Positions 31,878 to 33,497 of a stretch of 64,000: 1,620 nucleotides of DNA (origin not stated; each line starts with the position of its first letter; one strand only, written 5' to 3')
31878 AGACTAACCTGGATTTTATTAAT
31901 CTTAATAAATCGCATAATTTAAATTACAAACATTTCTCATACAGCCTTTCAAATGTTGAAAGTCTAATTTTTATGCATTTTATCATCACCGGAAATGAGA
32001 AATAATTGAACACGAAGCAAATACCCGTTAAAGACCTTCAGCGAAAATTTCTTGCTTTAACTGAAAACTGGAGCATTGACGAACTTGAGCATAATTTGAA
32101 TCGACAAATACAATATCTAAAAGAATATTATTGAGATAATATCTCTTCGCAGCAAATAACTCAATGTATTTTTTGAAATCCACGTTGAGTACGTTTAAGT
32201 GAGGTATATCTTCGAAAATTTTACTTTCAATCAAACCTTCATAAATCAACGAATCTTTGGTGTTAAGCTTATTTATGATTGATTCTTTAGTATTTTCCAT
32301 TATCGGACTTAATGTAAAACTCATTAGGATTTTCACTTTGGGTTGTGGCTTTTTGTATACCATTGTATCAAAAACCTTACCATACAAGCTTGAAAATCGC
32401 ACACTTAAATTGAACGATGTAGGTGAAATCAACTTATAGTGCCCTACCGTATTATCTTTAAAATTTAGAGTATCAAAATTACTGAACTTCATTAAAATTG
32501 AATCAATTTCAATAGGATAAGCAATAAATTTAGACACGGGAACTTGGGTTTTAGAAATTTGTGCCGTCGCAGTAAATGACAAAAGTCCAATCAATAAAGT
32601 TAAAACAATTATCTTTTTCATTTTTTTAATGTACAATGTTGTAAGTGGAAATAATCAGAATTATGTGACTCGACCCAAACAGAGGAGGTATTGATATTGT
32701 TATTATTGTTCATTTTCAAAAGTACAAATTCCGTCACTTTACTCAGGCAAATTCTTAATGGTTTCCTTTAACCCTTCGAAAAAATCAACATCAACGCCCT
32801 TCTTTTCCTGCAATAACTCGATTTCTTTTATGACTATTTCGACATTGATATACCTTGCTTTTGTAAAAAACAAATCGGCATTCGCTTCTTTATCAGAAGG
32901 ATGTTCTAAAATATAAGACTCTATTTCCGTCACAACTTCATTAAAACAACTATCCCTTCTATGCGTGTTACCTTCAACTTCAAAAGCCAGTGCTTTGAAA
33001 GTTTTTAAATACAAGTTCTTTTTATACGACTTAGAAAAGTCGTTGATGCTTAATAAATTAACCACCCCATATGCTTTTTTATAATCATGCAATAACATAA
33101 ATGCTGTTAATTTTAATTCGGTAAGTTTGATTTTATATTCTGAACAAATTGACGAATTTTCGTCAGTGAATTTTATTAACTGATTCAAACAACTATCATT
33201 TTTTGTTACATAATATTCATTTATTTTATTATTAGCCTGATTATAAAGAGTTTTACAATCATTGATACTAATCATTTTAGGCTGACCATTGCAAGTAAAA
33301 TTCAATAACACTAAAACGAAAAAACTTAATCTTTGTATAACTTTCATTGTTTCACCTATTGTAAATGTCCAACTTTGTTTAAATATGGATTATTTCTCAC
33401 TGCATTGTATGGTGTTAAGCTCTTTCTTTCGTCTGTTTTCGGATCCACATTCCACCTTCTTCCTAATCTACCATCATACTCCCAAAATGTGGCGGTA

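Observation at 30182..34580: AT-rich array of seven orphan secreted or membrane ORFs on one strand, looking like a degenerate polymorphic-toxin/immunity cassette array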

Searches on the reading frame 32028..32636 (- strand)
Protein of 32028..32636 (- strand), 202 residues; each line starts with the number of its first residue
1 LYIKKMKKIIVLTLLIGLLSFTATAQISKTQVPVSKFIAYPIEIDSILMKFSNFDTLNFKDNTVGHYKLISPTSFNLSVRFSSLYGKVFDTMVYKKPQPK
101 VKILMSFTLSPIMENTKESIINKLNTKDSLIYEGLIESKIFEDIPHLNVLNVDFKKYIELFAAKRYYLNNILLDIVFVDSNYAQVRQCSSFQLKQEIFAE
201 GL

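Call 8: search_protein_families(library=pfam, max_evalue=1, proteins=[window:32028-32636:-])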
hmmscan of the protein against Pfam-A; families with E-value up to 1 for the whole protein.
window:32028-32636:- (202 aa): 0 families

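Call 9: search_protein_families(library=ncbifam, max_evalue=1, proteins=[window:32028-32636:-])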
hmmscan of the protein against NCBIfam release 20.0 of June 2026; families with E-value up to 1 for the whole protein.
window:32028-32636:- (202 aa): 0 families

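Call 35: search_protein_representatives(protein=window:32028-32636:-)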
Query: 202 residues. Proteins with E-value up to 0.001 (for the whole library): 3; up to 1e-10: 2; up to 1e-30: 1. The best 3 are listed.
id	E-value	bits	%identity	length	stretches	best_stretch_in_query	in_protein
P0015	4.6e-100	349.2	98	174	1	37-202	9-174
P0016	1.2e-29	119.8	64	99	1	6-100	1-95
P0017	1.1e-06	45.0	28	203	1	17-201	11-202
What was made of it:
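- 32028..32621 (-): ORF4 (197 aa from ATG, signal peptide). Orphan immunity gene for a second RHS-CT toxin family ('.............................'). A whole-library phmmer search gives only 3 hits (call 35).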

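Call 43: find_related_loci(query=window:32028-32636:-, collection=viral_contigs, flank=6000)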
Query window:32028-32636:- (202 aa) in viral_contigs; peptide patterns used: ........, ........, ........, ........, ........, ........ (x = any residue, [..] = any of these).
12 stretches matched a pattern, but none encodes a relative of the query by tblastn (E <= 1e-3).

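Call 49: find_encoding_contigs(protein=P0017, flank=5000, max_places=3)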
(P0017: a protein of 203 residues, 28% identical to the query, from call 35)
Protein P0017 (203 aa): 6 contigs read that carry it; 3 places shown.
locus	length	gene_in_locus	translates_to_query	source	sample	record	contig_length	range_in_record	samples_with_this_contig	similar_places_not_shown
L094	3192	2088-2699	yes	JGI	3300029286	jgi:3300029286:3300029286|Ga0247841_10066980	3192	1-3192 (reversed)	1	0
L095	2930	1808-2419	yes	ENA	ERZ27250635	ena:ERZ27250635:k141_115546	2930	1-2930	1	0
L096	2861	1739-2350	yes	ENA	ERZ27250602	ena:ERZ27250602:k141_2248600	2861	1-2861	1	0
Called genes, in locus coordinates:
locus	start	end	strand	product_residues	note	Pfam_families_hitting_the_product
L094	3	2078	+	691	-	?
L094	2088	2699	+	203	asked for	-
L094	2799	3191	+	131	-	?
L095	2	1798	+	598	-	?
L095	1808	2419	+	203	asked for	-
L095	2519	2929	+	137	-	?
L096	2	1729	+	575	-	?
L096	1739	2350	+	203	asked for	-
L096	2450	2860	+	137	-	?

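Call 57: search_protein_families(library=padloc, max_evalue=0.1, proteins=[window:32028-32636:-])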
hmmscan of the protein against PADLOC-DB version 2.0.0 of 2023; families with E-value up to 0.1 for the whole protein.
window:32028-32636:- (202 aa): 0 families

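Call 58: search_protein_families(library=phrogs, max_evalue=0.1, proteins=[window:32028-32636:-])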
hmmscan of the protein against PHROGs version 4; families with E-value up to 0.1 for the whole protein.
window:32028-32636:- (202 aa): 0 families

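Call 69: find_encoding_contigs(protein=P0020, flank=6000, max_places=3)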
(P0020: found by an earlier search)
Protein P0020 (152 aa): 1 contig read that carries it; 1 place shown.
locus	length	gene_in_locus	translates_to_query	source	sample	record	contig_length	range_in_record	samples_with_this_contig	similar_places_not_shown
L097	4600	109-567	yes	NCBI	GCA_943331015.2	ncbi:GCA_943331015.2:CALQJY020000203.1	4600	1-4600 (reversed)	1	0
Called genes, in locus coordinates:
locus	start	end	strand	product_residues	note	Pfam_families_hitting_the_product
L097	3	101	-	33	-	?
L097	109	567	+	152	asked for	-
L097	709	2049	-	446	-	PF13173:AAA_14, PF13635:DUF4143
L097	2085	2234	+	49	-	-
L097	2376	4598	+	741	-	?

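Call 70: find_encoding_contigs(protein=P0024, flank=6000, max_places=3)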
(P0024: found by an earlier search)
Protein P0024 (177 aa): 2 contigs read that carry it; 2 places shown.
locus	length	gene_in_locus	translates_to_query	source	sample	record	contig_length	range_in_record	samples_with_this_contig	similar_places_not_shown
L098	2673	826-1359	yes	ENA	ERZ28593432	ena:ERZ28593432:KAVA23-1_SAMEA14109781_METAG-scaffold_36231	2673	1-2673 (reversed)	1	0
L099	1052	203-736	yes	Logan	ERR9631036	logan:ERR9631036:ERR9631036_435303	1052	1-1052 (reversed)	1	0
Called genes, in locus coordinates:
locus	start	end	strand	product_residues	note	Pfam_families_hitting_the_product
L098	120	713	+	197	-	-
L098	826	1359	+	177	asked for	-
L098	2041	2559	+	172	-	-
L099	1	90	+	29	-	?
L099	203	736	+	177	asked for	-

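Call 87: find_encoding_contigs(protein=P0018, flank=3000, max_places=3)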
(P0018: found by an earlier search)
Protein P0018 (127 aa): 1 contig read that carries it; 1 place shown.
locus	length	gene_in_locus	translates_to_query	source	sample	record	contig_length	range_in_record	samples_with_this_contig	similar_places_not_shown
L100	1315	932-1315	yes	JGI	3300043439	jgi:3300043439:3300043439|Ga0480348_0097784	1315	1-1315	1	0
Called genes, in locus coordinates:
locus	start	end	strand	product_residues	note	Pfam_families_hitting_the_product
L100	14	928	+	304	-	-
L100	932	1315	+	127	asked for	?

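Call 88: find_encoding_contigs(protein=P0016, flank=3000, max_places=3)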
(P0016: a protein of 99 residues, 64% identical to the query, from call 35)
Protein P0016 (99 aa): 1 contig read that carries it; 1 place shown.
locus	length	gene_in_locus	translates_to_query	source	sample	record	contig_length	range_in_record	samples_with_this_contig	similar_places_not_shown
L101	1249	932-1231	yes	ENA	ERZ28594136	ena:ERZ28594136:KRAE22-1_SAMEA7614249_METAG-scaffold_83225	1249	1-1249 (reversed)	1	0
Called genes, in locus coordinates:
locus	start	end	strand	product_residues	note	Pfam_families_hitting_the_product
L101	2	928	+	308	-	?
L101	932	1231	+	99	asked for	-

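Call 91: search_protein_families(library=pfam, max_evalue=1, proteins=[L100:14-928:+])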
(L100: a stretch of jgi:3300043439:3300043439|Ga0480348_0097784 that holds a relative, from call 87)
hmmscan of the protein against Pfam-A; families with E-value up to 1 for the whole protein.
L100:14-928:+ (304 aa): 1 family
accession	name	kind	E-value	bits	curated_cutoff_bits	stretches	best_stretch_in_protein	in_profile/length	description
PF11088.13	RL11D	-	0.042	14.6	25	1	240-304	3-68/99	Glycoprotein encoding membrane proteins RL5A and RL6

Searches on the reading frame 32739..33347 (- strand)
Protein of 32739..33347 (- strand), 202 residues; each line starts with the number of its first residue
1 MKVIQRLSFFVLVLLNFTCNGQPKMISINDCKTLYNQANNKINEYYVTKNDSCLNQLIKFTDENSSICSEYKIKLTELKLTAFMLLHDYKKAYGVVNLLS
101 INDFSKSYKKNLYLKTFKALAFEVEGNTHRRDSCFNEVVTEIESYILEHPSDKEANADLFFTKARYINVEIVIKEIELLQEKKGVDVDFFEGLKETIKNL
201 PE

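Call 8: search_protein_families(library=pfam, max_evalue=1, proteins=[window:32739-33347:-])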
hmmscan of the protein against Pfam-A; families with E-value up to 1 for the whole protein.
window:32739-33347:- (202 aa): 1 family
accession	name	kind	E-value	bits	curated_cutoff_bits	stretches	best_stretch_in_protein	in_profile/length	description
PF15419.11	LNP1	-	0.073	14.1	27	1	100-134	109-143/167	Leukemia NUP98 fusion partner 1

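Call 9: search_protein_families(library=ncbifam, max_evalue=1, proteins=[window:32739-33347:-])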
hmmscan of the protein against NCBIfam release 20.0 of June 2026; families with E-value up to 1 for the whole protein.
window:32739-33347:- (202 aa): 0 families

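Call 13: find_homologous_proteins(query=window:32739-33347:-, max_evalue=0.01)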
Query window:32739-33347:- (202 aa): 13 proteins with E <= 0.01 among 112 candidates.
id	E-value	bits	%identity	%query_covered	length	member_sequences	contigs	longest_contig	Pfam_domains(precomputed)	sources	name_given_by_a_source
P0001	2.3e-125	433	100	100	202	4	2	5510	-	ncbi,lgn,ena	-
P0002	6.5e-94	331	75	100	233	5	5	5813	-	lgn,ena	-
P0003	2.0e-75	271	61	100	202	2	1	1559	-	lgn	-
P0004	8.2e-75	269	63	100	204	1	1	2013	-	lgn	-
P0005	8.4e-68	246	57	100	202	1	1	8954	-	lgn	-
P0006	3.2e-65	237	57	100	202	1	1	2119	-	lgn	-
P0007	7.9e-65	236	56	100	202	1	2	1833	-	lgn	-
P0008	1.4e-61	226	53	100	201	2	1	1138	-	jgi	jgi:hypothetical protein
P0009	2.4e-59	218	53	100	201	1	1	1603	-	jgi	jgi:hypothetical protein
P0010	4.6e-58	214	54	99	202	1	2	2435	-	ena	-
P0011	9.9e-58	213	51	100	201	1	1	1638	-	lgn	-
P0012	1.2e-56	209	51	100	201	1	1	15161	-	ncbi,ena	-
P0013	4.7e-56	207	52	100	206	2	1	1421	-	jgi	-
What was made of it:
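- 32739..33347 (-): ORF5 (202 aa). A lipoprotein with an all-alpha TPR-like fold. Orphan immunity gene for the '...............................' RHS-CT toxin family. The family has 13 members at 51-100% identity (call 13).
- It has 13 members only (call 13).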

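Call 14: find_encoding_contigs(protein=P0012, flank=10000, max_places=4)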
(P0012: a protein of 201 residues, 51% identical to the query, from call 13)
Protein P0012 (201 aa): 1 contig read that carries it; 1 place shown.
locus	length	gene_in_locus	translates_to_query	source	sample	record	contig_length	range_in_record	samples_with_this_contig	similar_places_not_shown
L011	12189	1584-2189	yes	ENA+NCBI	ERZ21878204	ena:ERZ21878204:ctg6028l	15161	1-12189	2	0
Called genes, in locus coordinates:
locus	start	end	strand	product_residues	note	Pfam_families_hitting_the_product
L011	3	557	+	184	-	?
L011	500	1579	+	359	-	PF25023:TEN_YD-shell (weak)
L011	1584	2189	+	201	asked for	-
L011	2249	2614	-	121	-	PF12844:HTH_19 (weak), PF13560:HTH_31, PF01381:HTH_3, PF13443:HTH_26 (weak)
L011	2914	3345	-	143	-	PF03572:Peptidase_S41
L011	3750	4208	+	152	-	PF17170:DUF5128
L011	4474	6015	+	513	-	PF25023:TEN_YD-shell (weak), PF14891:Peptidase_M91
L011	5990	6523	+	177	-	-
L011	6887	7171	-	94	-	-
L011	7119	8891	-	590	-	PF13510:Fer2_4, PF10588:NADH-G_4Fe-4S_3, PF13183:Fer4_8 (weak), PF14697:Fer4_21 (weak), PF22117:Fer4_Nqo3 (weak), PF12838:Fer4_7, PF02906:Fe_hyd_lg_C, PF02256:Fe_hyd_SSU, +2 more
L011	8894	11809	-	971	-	PF01512:Complex1_51K, PF10589:NADH_4Fe-4S, PF14691:Fer4_20, PF01266:DAO (weak), PF07992:Pyr_redox_2, PF13450:NAD_binding_8, PF13738:Pyr_redox_3, PF00070:Pyr_redox, +6 more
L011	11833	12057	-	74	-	-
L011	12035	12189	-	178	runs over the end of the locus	PF01257:2Fe-2S_thioredx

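Call 15: find_encoding_contigs(protein=P0005, flank=10000, max_places=4)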
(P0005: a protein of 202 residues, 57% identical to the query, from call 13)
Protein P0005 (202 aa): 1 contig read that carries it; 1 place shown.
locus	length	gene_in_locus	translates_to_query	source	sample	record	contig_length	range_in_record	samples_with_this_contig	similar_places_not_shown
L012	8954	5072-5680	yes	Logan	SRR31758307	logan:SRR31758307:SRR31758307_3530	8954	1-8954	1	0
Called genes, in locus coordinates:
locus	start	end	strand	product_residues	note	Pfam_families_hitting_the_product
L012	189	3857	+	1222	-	PF07224:Chlorophyllase, PF12740:PETase, PF18911:PKD_4 (faint), PF01483:P_proprotein, PF18962:Por_Secre_tail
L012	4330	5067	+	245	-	-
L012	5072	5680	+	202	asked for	-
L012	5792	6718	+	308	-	PF25023:TEN_YD-shell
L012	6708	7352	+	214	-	-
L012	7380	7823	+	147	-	-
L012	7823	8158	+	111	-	-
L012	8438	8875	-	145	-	-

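Call 16: find_encoding_contigs(protein=P0002, flank=10000, max_places=5)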
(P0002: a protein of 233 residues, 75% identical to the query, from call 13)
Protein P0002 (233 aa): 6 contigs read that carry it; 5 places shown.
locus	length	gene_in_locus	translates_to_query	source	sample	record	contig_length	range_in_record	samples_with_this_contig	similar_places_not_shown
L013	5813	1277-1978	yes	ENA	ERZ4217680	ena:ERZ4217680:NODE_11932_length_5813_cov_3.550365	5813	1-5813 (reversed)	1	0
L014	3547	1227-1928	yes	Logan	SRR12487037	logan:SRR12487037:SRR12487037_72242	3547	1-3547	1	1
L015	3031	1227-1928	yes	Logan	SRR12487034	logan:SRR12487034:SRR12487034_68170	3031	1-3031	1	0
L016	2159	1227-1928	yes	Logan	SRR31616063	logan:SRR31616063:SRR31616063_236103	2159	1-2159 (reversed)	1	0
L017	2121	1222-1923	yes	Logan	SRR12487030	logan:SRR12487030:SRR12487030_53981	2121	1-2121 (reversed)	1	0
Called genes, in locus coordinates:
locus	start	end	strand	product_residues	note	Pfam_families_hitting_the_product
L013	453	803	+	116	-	-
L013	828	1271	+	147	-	-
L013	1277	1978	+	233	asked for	-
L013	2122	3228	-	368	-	PF13776:DUF4172, PF02661:Fic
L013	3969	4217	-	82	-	PF01197:Ribosomal_L31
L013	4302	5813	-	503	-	?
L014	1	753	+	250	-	?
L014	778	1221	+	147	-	-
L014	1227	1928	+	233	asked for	-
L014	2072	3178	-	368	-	PF13776:DUF4172, PF02661:Fic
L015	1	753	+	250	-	?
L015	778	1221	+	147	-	-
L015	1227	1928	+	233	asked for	-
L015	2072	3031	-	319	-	?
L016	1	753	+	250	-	?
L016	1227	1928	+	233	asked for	-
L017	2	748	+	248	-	?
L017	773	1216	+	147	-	-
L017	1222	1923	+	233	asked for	-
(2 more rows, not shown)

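Call 22: search_protein_families(library=pfam, max_evalue=0.1, proteins=[L011:500-1579:+, L012:4330-5067:+, L012:5792-6718:+, L012:6708-7352:+, L012:7380-7823:+, L012:7823-8158:+, L013:11-418:+, L013:453-803:+, L013:828-1271:+, L011:5990-6523:+])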
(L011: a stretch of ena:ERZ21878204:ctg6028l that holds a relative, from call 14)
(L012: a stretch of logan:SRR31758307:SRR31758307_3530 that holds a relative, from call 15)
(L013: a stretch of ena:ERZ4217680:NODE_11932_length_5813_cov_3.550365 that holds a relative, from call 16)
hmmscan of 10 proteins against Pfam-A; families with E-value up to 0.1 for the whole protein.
L011:500-1579:+ (359 aa): 0 families

L012:4330-5067:+ (245 aa): 0 families

L012:5792-6718:+ (308 aa): 1 family
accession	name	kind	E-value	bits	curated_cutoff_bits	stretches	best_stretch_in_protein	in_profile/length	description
PF07205.16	DUF1413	-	0.075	13.7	25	0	33-62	38-67/69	Domain of unknown function (DUF1413)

L012:6708-7352:+ (214 aa): 0 families

L012:7380-7823:+ (147 aa): 0 families

L012:7823-8158:+ (111 aa): 2 families
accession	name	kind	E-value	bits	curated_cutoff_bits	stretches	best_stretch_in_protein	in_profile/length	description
PF24315.1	DUF7489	-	0.0022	18.2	27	1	69-92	38-61/65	Domain of unknown function (DUF7489)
PF16038.10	TMIE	-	0.079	13.2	27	0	9-64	23-78/85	TMIE protein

L013:11-418:+ (135 aa): 0 families

L013:453-803:+ (116 aa): 0 families

L013:828-1271:+ (147 aa): 1 family
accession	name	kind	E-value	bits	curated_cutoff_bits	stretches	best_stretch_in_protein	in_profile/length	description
PF15957.10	Comm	-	0.017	15.8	27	1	3-89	13-89/110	Commissureless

L011:5990-6523:+ (177 aa): 0 families

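Call 36: predict_structure(alignment_id=A1)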
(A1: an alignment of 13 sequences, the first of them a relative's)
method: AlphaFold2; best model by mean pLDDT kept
length: 202 residues; sequences in the alignment: 13
mean_pLDDT: 87.3   pTM: 0.77
mean pLDDT of the five models: 87.3, 86.7, 86.7, 86.3, 85.7
residues with pLDDT >= 90: 152; 70-90: 23; 50-70: 5; < 50: 22
segments of 3 or more residues with pLDDT < 50: 1-22
pLDDT, mean of each block of 10 residues (from residue 1): 42 42 66 94 95 97 88 94 97 96 94 97 95 97 96 95 94 94 84 94 75
secondary structure, 60 per line:
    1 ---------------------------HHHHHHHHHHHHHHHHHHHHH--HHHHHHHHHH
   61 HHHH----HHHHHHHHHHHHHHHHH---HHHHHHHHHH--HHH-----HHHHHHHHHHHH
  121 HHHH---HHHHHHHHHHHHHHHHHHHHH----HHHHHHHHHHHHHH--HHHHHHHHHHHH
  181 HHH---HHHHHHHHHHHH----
elements in order: H28-48 H51-64 H69-85 H89-98 H109-124 H128-148 H153-166 H169-183 H187-198

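Call 39: fold_search(model_id=the predicted structure, library=pdb)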
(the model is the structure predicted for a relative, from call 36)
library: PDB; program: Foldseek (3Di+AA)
matches with E <= 10: 1171; with E <= 0.001: 0
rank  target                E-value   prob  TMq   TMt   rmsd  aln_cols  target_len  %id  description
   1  5a7d_H                8.8e-03  1.00  0.36  0.25  10.5       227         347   14  Tetrameric assembly of LGN with Inscuteable (released 2016-08-03)
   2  4a1s_A                1.6e-02  1.00  0.44  0.30   6.2       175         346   11  Crystallographic structure of the Pins:Insc complex (released 2012-03-28)
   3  4y6w                  1.7e-02  1.00  0.41  0.40   6.2       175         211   12  Crystal structure of Podosopora anserina putative kinesin light chain nearly identical TPR-like repeats (released 2015-10-07)
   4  4y6c                  1.8e-02  1.00  0.41  0.40   6.1       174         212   13  Q17M crystal structure of Podosopora anserina putative kinesin light chain nearly identical TPR-like repeats (released 2015-10-07)
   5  4xi0_F                2.6e-02  1.00  0.44  0.48   7.6       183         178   10  MamA 41-end from Desulfovibrio magneticus RS-1 (released 2015-08-19)
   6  4a1s_B                2.8e-02  1.00  0.44  0.30   6.2       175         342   11  Crystallographic structure of the Pins:Insc complex (released 2012-03-28)
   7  5a7d_F                3.0e-02  1.00  0.47  0.31   5.5       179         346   12  Tetrameric assembly of LGN with Inscuteable (released 2016-08-03)
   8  5lfl_B                3.0e-02  1.00  0.41  0.45   7.0       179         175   11  MamA RS-1 ArsTM double mutant (released 2017-08-02)
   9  2pl2_A                3.0e-02  0.99  0.36  0.36   9.5       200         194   12  Crystal structure of TTC0263: a thermophilic TPR protein in Thermus thermophilus HB27 (released 2008-03-04)
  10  4wnd_A                3.2e-02  1.00  0.46  0.31   6.1       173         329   14  Crystal structure of the TPR domain of LGN in complex with Frmpd4/Preso1 at 1.5 Angstrom resolution (released 2015-09-16)
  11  5l9t_Y                3.2e-02  1.00  0.41  0.23   7.9       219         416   13  Model of human Anaphase-promoting complex/Cyclosome (APC/C-CDH1) with E2 UBE2S poised for polyubiquitination where UBE (released 2016-10-26)
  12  5lfl_A                3.5e-02  1.00  0.41  0.45   7.0       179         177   11  MamA RS-1 ArsTM double mutant (released 2017-08-02)
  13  5a7d_G                3.7e-02  1.00  0.44  0.30   6.1       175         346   11  Tetrameric assembly of LGN with Inscuteable (released 2016-08-03)
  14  5lfl_D                3.7e-02  1.00  0.40  0.45   7.1       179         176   11  MamA RS-1 ArsTM double mutant (released 2017-08-02)
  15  5lfl_F                3.8e-02  1.00  0.41  0.45   7.0       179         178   11  MamA RS-1 ArsTM double mutant (released 2017-08-02)
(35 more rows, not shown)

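Call 44: find_encoding_contigs(protein=P0010, flank=5000, max_places=3)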
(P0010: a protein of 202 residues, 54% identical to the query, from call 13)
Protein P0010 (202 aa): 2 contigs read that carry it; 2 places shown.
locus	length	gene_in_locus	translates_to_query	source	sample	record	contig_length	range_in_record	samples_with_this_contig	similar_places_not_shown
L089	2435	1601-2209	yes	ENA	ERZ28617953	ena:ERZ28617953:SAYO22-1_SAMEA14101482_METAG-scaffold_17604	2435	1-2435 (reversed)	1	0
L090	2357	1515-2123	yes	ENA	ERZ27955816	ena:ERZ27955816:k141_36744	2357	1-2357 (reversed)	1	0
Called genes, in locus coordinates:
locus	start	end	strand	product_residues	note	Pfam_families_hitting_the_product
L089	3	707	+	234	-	?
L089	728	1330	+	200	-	PF15889:DUF4738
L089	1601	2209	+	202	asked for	-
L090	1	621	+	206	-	?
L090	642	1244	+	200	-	PF15889:DUF4738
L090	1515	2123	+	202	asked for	-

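Call 45: find_encoding_contigs(protein=P0004, flank=5000, max_places=3)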
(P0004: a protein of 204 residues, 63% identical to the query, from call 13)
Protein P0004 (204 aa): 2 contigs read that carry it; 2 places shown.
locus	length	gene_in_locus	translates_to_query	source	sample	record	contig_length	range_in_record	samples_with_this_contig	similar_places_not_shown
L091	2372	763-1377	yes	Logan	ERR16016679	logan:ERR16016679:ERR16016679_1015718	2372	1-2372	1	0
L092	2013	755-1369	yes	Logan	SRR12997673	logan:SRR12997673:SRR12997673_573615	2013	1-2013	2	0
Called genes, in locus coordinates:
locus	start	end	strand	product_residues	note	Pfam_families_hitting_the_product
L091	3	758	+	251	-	?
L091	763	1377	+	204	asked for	-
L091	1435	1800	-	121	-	PF12844:HTH_19, PF13560:HTH_31, PF01381:HTH_3, PF13443:HTH_26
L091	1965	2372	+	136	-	?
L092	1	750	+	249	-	?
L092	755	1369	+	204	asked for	-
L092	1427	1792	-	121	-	PF12844:HTH_19, PF13560:HTH_31, PF13744:HTH_37 (weak), PF01381:HTH_3, PF13443:HTH_26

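Call 46: find_encoding_contigs(protein=P0006, flank=5000, max_places=3)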
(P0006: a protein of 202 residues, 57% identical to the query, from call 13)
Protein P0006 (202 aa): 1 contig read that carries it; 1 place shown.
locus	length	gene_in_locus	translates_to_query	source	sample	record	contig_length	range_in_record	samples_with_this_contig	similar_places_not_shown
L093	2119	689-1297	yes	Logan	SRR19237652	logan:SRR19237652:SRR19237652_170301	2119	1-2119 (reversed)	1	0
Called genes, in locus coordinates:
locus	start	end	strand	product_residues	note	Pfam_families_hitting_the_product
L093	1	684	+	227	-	?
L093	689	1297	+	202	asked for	-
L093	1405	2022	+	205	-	-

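Call 57: search_protein_families(library=padloc, max_evalue=0.1, proteins=[window:32739-33347:-])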
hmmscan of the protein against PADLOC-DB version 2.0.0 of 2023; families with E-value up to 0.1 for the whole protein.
window:32739-33347:- (202 aa): 0 families

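Call 58: search_protein_families(library=phrogs, max_evalue=0.1, proteins=[window:32739-33347:-])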
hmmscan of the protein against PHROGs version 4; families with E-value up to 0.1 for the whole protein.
window:32739-33347:- (202 aa): 0 families
